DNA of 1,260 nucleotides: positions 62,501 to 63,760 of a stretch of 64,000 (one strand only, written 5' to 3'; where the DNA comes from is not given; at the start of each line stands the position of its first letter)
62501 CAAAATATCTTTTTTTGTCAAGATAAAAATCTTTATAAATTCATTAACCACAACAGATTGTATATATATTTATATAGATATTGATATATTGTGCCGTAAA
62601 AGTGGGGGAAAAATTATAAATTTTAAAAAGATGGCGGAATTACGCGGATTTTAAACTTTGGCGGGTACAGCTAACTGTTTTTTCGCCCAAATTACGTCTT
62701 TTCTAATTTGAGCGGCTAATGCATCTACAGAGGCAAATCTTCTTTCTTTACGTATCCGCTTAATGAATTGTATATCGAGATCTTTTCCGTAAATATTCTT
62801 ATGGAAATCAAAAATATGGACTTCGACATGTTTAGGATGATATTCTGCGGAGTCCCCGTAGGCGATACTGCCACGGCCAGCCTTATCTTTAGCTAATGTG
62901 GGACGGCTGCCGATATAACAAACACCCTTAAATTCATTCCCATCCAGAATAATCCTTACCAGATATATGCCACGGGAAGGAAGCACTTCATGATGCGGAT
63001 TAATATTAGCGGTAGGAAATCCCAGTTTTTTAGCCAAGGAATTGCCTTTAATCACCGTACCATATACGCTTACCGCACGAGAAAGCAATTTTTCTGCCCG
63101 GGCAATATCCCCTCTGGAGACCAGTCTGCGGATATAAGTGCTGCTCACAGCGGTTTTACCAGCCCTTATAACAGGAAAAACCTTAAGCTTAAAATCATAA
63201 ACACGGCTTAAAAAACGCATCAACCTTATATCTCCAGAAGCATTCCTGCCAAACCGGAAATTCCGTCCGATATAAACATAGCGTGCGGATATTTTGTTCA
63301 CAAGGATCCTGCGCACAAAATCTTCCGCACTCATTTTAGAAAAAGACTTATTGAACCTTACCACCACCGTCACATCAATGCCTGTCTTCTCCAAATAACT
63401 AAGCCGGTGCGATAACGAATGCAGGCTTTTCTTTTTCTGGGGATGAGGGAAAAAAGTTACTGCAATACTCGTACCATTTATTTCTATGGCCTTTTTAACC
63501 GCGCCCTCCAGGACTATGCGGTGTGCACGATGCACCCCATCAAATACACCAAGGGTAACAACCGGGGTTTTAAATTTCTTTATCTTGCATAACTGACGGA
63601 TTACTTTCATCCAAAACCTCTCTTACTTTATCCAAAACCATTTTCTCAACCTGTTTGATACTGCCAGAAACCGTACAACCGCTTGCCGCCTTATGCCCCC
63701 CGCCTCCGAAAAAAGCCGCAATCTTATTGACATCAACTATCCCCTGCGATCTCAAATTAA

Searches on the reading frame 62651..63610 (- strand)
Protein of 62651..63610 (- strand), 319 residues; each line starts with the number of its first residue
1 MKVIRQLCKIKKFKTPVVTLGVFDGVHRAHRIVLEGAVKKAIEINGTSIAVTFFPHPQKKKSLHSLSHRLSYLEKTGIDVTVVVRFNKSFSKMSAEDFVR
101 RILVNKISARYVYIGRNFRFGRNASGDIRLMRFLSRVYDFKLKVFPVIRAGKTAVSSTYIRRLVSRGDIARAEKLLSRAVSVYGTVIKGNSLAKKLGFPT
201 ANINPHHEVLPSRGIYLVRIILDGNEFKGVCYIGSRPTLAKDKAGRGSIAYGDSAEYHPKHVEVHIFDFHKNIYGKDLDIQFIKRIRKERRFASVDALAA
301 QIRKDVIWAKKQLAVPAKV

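Call 83: search_protein_families(library=pfam, proteins=[window:62651-63610:-], max_evalue=1)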
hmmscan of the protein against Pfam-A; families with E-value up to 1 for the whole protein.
window:62651-63610:- (319 aa): 5 families
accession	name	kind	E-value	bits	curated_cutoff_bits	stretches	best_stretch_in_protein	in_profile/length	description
PF06574.18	FAD_syn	-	6.6e-38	130.4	27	1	14-158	6-157/158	FAD synthetase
PF01687.23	Flavokinase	-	3.1e-36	124.8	19.6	1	176-312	1-123/124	Riboflavin kinase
PF01467.32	CTP_transf_like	-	3.9e-06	27.5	21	1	19-162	2-132/133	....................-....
PF20932.3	Dicer_dsRBD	-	0.051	14.6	26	0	16-43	54-81/89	Dicer, dsRNA-binding domain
PF13338.12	AbiEi_4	-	0.11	13.1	25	1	155-172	24-41/49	Transcriptional regulator, AbiEi antitoxin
